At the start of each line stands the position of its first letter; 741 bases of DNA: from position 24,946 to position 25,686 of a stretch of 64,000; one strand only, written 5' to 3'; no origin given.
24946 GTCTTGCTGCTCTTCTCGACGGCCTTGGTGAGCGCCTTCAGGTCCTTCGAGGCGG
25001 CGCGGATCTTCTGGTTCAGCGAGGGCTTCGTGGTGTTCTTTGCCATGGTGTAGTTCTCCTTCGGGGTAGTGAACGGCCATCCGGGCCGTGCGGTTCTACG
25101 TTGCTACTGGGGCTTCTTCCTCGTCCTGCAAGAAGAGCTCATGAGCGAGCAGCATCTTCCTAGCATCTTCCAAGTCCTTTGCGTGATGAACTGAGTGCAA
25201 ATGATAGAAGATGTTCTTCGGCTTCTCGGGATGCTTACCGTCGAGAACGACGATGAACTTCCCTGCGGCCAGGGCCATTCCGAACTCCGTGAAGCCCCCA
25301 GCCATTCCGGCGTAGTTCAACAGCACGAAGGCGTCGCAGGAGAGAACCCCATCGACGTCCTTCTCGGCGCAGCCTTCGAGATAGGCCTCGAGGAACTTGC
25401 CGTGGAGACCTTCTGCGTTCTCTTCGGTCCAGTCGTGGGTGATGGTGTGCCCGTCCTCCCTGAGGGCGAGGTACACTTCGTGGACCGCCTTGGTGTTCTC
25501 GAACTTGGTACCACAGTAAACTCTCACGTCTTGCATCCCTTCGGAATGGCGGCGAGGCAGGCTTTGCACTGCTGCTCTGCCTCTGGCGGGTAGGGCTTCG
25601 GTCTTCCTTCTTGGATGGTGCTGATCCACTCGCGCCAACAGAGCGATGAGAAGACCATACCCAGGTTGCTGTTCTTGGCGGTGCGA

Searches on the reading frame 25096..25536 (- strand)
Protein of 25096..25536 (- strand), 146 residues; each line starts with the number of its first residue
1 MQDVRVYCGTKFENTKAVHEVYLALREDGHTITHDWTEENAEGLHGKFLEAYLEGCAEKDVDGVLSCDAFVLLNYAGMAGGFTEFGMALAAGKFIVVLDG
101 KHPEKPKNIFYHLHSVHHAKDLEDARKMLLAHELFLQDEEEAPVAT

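Call 3: search_protein_families(library=pfam, proteins=[window:25096-25536:-], max_evalue=0.01)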
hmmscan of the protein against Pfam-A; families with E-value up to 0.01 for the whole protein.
window:25096-25536:- (146 aa): 0 families

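Call 5: search_protein_families(library=phrogs, proteins=[window:25096-25536:-], max_evalue=0.01)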
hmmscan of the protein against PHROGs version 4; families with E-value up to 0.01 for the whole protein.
window:25096-25536:- (146 aa): 0 families

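Call 6: search_protein_families(library=pfam, proteins=[window:25096-25536:-], max_evalue=10)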
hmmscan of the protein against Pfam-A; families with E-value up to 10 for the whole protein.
window:25096-25536:- (146 aa): 2 families
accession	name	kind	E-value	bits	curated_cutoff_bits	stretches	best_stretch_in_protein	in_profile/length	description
PF18306.6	LDcluster4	-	0.016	15.3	26.3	1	63-110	90-135/151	SLOG cluster4 family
PF05014.21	Nuc_deoxyrib_tr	-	0.018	15.6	28.8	1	16-98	15-96/117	Nucleoside 2-deoxyribosyltransferase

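Call 10: search_solved_structures(query=window:25096-25536:-, max_evalue=10, show_alignments=2)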
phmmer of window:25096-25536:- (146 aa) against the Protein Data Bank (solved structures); distinct sequences matched with E-value up to 10: 1.
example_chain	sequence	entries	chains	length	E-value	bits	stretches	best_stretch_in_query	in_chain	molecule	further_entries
4jen_A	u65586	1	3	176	0.0011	22.3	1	14-119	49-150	CMP N-GLYCOSIDASE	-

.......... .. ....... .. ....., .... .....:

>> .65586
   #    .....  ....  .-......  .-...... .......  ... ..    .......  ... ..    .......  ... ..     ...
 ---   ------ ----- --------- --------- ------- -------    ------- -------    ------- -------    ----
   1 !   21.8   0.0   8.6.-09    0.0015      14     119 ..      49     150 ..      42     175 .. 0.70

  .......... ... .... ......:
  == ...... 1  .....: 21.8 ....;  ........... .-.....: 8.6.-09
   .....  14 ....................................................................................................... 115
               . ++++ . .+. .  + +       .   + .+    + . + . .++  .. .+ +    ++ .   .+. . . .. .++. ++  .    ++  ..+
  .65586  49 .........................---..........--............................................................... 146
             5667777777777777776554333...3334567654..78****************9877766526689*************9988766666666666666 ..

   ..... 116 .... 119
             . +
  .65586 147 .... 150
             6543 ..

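Call 12: find_homologous_proteins(query=window:25096-25536:-, max_evalue=0.001)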
Query window:25096-25536:- (146 aa): 19 proteins with E <= 0.001 among 35 candidates.
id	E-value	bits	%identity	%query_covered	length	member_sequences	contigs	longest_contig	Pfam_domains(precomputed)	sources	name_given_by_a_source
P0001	3.4e-94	330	100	100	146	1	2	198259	-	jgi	jgi:hypothetical protein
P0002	1.9e-70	253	79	97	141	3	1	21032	-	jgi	-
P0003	5.4e-64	233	76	95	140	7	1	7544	-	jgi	jgi:hypothetical protein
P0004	2.6e-61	224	73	95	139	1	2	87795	-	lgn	-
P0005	7.0e-61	222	72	95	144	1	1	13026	-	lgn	-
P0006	7.7e-60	219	70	95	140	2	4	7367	-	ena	-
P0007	7.4e-57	209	66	95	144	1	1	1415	-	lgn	-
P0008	1.1e-56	209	65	96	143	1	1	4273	-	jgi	jgi:hypothetical protein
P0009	6.1e-55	203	65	91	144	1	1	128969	-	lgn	-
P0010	6.1e-54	200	68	91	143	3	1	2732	-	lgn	-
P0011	7.9e-54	200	65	95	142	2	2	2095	-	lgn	-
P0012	4.3e-51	191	62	92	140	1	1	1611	-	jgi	jgi:hypothetical protein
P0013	2.3e-48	182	58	92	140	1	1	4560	-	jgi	jgi:hypothetical protein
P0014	1.0e-46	177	61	92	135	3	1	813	-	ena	-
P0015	3.3e-44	168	57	91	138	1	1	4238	-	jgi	jgi:hypothetical protein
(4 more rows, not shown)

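Call 14: search_solved_structures(query=A1, max_evalue=10, show_alignments=3)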
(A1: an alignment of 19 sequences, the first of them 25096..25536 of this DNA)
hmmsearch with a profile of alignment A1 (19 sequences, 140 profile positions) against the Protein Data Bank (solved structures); distinct sequences matched with E-value up to 10: 13.
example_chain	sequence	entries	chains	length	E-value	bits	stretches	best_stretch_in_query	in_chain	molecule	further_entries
4jen_A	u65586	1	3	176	0.12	15.5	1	51-133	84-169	CMP N-GLYCOSIDASE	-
8qc0_A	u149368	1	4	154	0.25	14.3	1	53-95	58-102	Nucleoside 2-deoxyribosyltransferase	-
8pqr_B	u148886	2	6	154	0.25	14.3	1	53-95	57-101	Nucleoside 2-deoxyribosyltransferase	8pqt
9emw_A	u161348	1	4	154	0.26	14.3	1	53-95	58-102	Nucleoside 2-deoxyribosyltransferase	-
9emx_A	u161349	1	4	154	0.26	14.3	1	53-95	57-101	Nucleoside 2-deoxyribosyltransferase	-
8rh3_A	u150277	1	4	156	0.26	14.3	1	53-95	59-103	Nucleoside 2-deoxyribosyltransferase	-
3i9f_A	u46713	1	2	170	0.49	13.4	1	12-38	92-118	Putative type 11 methyltransferase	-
1f8x_A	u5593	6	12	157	0.65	13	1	50-106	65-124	NUCLEOSIDE 2-DEOXYRIBOSYLTRANSFERASE | Nucleoside deoxyribosyltransferase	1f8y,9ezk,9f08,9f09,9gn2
3x0t_A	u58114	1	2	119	0.7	12.9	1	29-114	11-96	Uncharacterized protein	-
4hx9_A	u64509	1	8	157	0.76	12.8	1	50-102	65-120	Nucleoside deoxyribosyltransferase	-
8pqq_C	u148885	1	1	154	1.6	11.8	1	53-95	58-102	Nucleoside 2-deoxyribosyltransferase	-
8pqq_A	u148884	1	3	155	1.6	11.7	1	53-95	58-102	Nucleoside 2-deoxyribosyltransferase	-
8pqp_A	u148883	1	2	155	1.7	11.7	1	53-95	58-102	Nucleoside 2-deoxyribosyltransferase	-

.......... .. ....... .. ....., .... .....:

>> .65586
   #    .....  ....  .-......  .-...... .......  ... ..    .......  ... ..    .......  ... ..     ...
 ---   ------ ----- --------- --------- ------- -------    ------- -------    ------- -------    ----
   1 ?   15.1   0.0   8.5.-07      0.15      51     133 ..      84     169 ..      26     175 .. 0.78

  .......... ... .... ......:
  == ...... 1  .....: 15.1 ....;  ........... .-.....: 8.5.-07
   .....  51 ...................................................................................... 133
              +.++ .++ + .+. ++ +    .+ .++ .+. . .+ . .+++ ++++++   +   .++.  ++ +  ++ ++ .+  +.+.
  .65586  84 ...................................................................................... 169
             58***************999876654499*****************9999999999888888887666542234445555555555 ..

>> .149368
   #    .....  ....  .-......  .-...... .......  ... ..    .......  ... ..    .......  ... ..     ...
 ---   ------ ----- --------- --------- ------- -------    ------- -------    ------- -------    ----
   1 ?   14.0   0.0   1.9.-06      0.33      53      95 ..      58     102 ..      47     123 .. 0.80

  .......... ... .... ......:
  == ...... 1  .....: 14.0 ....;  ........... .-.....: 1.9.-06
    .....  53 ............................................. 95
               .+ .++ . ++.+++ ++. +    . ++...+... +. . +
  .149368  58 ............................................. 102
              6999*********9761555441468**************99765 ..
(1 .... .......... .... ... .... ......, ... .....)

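Call 20: search_protein_families(library=ncbifam, proteins=[window:25096-25536:-], max_evalue=10)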
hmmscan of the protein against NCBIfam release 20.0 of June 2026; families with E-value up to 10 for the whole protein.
window:25096-25536:- (146 aa): 0 families

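Call 24: predict_structure(alignment_id=A1)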
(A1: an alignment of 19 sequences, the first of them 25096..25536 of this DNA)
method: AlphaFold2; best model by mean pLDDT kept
length: 146 residues; sequences in the alignment: 19
mean_pLDDT: 90.3   pTM: 0.85
mean pLDDT of the five models: 90.3, 89.4, 87.9, 87.7, 85.4
residues with pLDDT >= 90: 100; 70-90: 39; 50-70: 6; < 50: 1
segments of 3 or more residues with pLDDT < 50: none
pLDDT, mean of each block of 10 residues (from residue 1): 86 83 94 89 95 94 97 89 96 95 89 95 95 86 59
secondary structure, 60 per line:
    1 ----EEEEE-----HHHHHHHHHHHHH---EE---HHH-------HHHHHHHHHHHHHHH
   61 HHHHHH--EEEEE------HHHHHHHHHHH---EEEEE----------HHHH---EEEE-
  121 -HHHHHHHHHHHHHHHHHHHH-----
elements in order: E5-9 H15-27 H46-66 E69-73 H80-90 E94-98 H109-112 E116-119 H122-141

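Call 29: fold_search(model_id=the predicted structure, library=pdb)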
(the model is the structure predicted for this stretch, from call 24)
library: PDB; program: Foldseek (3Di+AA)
matches with E <= 10: 1402; with E <= 0.001: 21
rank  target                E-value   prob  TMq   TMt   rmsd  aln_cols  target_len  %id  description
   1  4jen_A                3.0e-05  1.00  0.58  0.69   3.9       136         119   19  Structure of Clostridium botulinum CMP N-glycosidase, BcmB (released 2013-09-11)
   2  4jen_B                3.4e-05  1.00  0.56  0.66   4.5       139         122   20  Structure of Clostridium botulinum CMP N-glycosidase, BcmB (released 2013-09-11)
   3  4jen_C                4.4e-05  1.00  0.58  0.73   3.1       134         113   19  Structure of Clostridium botulinum CMP N-glycosidase, BcmB (released 2013-09-11)
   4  8pqr_D                4.4e-05  1.00  0.51  0.50   3.1       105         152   18  Nucleoside 2'deoxyribosyltransferase from Chroococcidiopsis thermalis PCC 7203 WT bound to DAD_Immucillin-H (released 2024-02-21)
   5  8qc0_A                5.7e-05  1.00  0.50  0.49   3.2       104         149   17  Nucleoside 2'deoxyribosyltransferase from Chroococcidiopsis thermalis PCC 7203 WT ribosylated (released 2024-02-21)
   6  8pqq_D                1.0e-04  1.00  0.55  0.53   2.7       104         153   17  Nucleoside 2'deoxyribosyltransferase from Chroococcidiopsis thermalis PCC 7203 E88Q Mutant bound to Clofarabine (released 2024-02-21)
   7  7o62_B                1.3e-04  1.00  0.70  0.74   3.9       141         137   16  Crystal structure of a 2`-deoxyribosyltransferase from the psychrophilic bacterium Desulfotalea psychrophila. (released 2021-10-20)
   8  7o62_C                2.6e-04  1.00  0.67  0.73   3.5       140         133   14  Crystal structure of a 2`-deoxyribosyltransferase from the psychrophilic bacterium Desulfotalea psychrophila. (released 2021-10-20)
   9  8pqs_D                2.9e-04  1.00  0.61  0.59   4.7       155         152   15  Nucleoside 2'deoxyribosyltransferase from Chroococcidiopsis thermalis PCC 7203 E88A Mutant (released 2024-02-21)
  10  8pqp_A                3.3e-04  1.00  0.58  0.56   4.3       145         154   14  Nucleoside 2'deoxyribosyltransferase from Chroococcidiopsis thermalis PCC 7203 D62N Mutant bound to ImmH-Forodesine (released 2024-02-21)
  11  8qc0_D                4.3e-04  1.00  0.50  0.49   3.0       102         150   19  Nucleoside 2'deoxyribosyltransferase from Chroococcidiopsis thermalis PCC 7203 WT ribosylated (released 2024-02-21)
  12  8pqr_A                4.9e-04  1.00  0.51  0.48   3.2       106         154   18  Nucleoside 2'deoxyribosyltransferase from Chroococcidiopsis thermalis PCC 7203 WT bound to DAD_Immucillin-H (released 2024-02-21)
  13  9emw_D                5.3e-04  1.00  0.55  0.53   6.0       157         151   13  Nucleoside 2'deoxyribosyltransferase from Chroococcidiopsis thermalis PCC 7203 Y7F Mutant bound to ImmH-Forodesine (released 2025-05-14)
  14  9emx_C                5.6e-04  1.00  0.54  0.52   2.8       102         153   18  Nucleoside 2'deoxyribosyltransferase from Chroococcidiopsis thermalis PCC 7203 Double Mutant Y7F A9S bound to Cordycep (released 2025-05-07)
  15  6evs_A                6.0e-04  1.00  0.58  0.61   3.9       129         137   18  Characterization of 2-deoxyribosyltransferase from psychrotolerant bacterium Bacillus psychrosaccharolyticus: a suitab (released 2018-11-14)
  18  8i87_G                7.3e-04  1.00  0.54  0.24   4.6       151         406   16  Cryo-EM structure of TIR-APAZ/Ago-gRNA-DNA complex (released 2023-07-19)
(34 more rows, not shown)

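Call 31: find_encoding_contigs(protein=P0009, flank=10000, max_places=2)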
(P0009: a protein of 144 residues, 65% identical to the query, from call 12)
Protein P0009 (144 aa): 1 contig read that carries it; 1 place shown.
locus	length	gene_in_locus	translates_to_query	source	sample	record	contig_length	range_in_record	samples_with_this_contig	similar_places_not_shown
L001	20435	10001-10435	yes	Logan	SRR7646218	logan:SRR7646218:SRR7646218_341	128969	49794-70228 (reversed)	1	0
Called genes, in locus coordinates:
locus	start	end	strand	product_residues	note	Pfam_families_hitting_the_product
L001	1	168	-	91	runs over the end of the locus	-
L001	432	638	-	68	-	-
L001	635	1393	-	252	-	-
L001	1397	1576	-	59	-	-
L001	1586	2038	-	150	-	-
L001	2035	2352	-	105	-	-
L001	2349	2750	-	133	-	-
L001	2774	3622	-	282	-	-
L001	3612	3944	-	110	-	-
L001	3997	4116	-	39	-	PF01381:HTH_3 (weak)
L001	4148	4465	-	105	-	-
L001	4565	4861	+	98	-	-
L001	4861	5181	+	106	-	-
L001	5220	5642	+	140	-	PF01814:Hemerythrin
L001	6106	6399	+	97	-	-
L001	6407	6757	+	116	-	-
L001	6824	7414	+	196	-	-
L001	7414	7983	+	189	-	-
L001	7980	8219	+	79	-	-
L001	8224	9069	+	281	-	-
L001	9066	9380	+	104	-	PF13560:HTH_31 (weak), PF01381:HTH_3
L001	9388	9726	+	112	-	-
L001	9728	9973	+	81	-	-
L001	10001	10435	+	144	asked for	-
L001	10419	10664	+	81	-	-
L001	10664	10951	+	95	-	-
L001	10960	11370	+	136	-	-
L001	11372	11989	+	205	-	-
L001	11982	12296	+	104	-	-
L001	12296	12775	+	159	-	-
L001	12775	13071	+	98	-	-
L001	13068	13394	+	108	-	-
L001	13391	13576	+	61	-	-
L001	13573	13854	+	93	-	-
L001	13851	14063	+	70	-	-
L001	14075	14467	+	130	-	-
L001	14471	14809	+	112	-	-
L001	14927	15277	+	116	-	-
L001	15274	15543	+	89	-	-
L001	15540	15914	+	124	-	-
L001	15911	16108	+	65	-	-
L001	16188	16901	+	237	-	-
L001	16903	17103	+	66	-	-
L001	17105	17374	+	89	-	PF13560:HTH_31, PF01381:HTH_3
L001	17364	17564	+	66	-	-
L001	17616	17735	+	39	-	-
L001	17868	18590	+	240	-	-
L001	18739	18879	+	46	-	-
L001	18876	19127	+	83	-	-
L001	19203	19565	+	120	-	-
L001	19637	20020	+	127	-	-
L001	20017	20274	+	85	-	-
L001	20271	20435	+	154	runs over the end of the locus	-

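Call 34: find_encoding_contigs(protein=P0004, flank=10000, max_places=2)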
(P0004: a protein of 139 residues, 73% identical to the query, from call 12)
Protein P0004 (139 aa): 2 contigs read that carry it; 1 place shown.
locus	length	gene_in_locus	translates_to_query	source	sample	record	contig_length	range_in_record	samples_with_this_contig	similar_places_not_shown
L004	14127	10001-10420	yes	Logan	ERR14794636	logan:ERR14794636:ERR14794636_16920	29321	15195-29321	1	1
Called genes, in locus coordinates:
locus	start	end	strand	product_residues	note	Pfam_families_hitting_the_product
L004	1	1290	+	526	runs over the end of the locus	PF00004:AAA, PF17862:AAA_lid_3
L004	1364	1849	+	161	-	-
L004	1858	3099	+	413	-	-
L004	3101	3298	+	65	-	PF11211:DUF2997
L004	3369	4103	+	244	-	-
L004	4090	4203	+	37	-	-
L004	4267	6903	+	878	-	PF17795:Vault_3 (faint), PF11978:MVP_shoulder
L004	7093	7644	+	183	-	PF00149:Metallophos (weak)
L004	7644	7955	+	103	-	-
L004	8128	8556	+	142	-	-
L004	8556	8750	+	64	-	-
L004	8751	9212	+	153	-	-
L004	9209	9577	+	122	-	-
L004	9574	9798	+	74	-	-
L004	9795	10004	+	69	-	-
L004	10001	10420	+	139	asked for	-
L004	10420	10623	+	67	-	-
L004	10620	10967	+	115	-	-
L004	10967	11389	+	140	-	PF13671:AAA_33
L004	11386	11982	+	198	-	-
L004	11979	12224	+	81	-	-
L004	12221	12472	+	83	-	-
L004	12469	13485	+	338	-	PF11348:DUF3150 (weak)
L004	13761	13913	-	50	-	-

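Call 57: search_dna_similar(query=window:25096-25536:-, collection=phages, mode=protein, max_evalue=0.01, max_rows=15)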
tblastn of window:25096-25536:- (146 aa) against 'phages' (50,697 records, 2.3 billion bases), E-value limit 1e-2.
No match.

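Call 58: search_protein_representatives(alignment_id=A1)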
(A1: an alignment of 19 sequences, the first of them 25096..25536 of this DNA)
Query: 19 sequences, 140 profile positions. Proteins with E-value up to 0.001 (for the whole library): 3364; up to 1e-10: 738; up to 1e-30: 36. The best 150 are listed.
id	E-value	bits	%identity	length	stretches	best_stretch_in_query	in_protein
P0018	2.1e-61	222.0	-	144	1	1-137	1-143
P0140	1.1e-58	213.2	-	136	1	1-137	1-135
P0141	5.0e-57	207.9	-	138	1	1-132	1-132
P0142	3.8e-40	153.2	-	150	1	1-130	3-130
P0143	1.3e-38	148.2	-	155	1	1-126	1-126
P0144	2.7e-37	143.9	-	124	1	1-126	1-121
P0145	2.4e-36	140.9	-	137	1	1-126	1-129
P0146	1.3e-35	138.5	-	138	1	1-129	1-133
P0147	1.3e-35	138.4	-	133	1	3-126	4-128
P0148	5.7e-35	136.4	-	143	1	1-130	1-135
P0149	1.4e-34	135.1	-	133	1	1-121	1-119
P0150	2.8e-34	134.1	-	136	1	1-129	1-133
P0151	3.1e-34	134.0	-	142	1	1-124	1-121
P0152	6.9e-34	132.9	-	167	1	1-111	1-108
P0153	1.0e-33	132.3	-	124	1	1-124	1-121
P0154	1.0e-33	132.3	-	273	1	1-126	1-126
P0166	5.0e-31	123.6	-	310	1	1-129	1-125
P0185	5.5e-29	117.0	-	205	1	1-127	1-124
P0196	5.1e-28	113.9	-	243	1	1-114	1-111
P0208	2.3e-27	111.8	-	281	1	1-126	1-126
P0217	3.2e-26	108.0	-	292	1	1-122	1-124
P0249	6.8e-24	100.5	-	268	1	1-125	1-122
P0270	3.5e-23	98.2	-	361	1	1-122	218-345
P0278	1.6e-22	96.0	-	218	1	21-132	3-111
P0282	2.0e-22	95.8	-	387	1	1-133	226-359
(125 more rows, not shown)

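Call 60: search_protein_families(library=pfam, alignment_id=A3, max_evalue=0.01)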
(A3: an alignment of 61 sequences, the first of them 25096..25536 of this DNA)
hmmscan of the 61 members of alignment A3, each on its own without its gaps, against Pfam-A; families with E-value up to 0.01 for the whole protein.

A. member 1, window:25096-25536:- (146 aa): 0 families

B. families by the number of members that match (of 61 scanned): 9 families
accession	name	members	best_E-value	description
PF05014.21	Nuc_deoxyrib_tr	54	6.5e-09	Nucleoside 2-deoxyribosyltransferase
PF14359.12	DUF4406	4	0.0013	Domain of unknown function (DUF4406)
PF03819.22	MazG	2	6.3e-11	MazG nucleotide pyrophosphohydrolase domain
PF20028.4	VMAP-C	2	4.2e-05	vWA-MoxR associated protein C-terminal domain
PF18909.5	dGTP_diPhyd_N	1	6.4e-07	dATP/dGTP diphosphohydrolase, N-terminal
PF15589.11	Imm21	1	0.00084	Immunity protein 21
PF22726.1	NCAB2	1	0.004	NACHT C-terminal Alpha/Beta 2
PF15891.11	Nuc_deoxyri_tr2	1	0.0044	Nucleoside 2-deoxyribosyltransferase like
PF20118.4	DUF6508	1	0.0046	Family of unknown function (DUF6508)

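Call 61: search_protein_families(library=pfam, proteins=[P0282, P0270, P0166, P0217, P0208, P0154, P0249, P0196, P0278, P0185], max_evalue=0.01)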
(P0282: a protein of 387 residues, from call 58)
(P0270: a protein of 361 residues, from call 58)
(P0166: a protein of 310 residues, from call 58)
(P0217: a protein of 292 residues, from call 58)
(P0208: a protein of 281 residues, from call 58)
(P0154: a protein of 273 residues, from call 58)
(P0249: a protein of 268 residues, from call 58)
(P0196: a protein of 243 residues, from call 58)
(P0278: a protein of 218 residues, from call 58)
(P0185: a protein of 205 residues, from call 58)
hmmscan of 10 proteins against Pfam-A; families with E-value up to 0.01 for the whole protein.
P0282 (387 aa): 1 family
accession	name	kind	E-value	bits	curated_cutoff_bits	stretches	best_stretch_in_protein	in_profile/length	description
PF05014.21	Nuc_deoxyrib_tr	-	1.2e-05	25.9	28.8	1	228-321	1-96/117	Nucleoside 2-deoxyribosyltransferase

P0270 (361 aa): 2 families
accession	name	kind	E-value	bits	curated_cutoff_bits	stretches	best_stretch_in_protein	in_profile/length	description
PF18909.5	dGTP_diPhyd_N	-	6.4e-07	29.7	27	1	31-112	18-93/99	dATP/dGTP diphosphohydrolase, N-terminal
PF05014.21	Nuc_deoxyrib_tr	-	0.0038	17.8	28.8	1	235-311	20-95/117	Nucleoside 2-deoxyribosyltransferase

P0166 (310 aa): 2 families
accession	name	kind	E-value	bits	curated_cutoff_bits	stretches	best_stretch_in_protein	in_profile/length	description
PF03819.22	MazG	-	1.8e-06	28.5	22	1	194-261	7-71/74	MazG nucleotide pyrophosphohydrolase domain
PF05014.21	Nuc_deoxyrib_tr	-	1.3e-05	25.7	28.8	1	3-95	1-96/117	Nucleoside 2-deoxyribosyltransferase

P0217 (292 aa): 1 family
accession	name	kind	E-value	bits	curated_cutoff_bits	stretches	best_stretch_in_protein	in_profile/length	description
PF05014.21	Nuc_deoxyrib_tr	-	0.00024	21.7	28.8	1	3-101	1-97/117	Nucleoside 2-deoxyribosyltransferase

P0208 (281 aa): 1 family
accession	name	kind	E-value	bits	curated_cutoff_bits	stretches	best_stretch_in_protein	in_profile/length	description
PF05014.21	Nuc_deoxyrib_tr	-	2.9e-07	31.1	28.8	1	3-96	1-97/117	Nucleoside 2-deoxyribosyltransferase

P0154 (273 aa): 1 family
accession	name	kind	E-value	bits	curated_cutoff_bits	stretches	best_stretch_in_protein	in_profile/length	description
PF05014.21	Nuc_deoxyrib_tr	-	0.0015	19.1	28.8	0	10-95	12-96/117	Nucleoside 2-deoxyribosyltransferase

P0249 (268 aa): 1 family
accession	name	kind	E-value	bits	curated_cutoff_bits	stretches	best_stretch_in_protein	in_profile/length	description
PF05014.21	Nuc_deoxyrib_tr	-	0.00018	22.1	28.8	1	6-97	4-98/117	Nucleoside 2-deoxyribosyltransferase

P0196 (243 aa): 2 families
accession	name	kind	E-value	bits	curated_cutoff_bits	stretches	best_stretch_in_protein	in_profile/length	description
PF03819.22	MazG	-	6.3e-11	42.8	22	1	165-233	9-74/74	MazG nucleotide pyrophosphohydrolase domain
PF05014.21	Nuc_deoxyrib_tr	-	1.3e-06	28.9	28.8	1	10-97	12-98/117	Nucleoside 2-deoxyribosyltransferase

P0278 (218 aa): 2 families
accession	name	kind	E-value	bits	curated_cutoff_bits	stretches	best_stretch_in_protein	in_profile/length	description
PF05014.21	Nuc_deoxyrib_tr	-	1.5e-05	25.5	28.8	1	3-78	23-97/117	Nucleoside 2-deoxyribosyltransferase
PF22726.1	NCAB2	-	0.004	18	27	0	117-152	44-79/80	NACHT C-terminal Alpha/Beta 2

P0185 (205 aa): 1 family
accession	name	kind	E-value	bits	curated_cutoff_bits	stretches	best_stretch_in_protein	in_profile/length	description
PF05014.21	Nuc_deoxyrib_tr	-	6.5e-09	36.4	28.8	1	3-99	1-100/117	Nucleoside 2-deoxyribosyltransferase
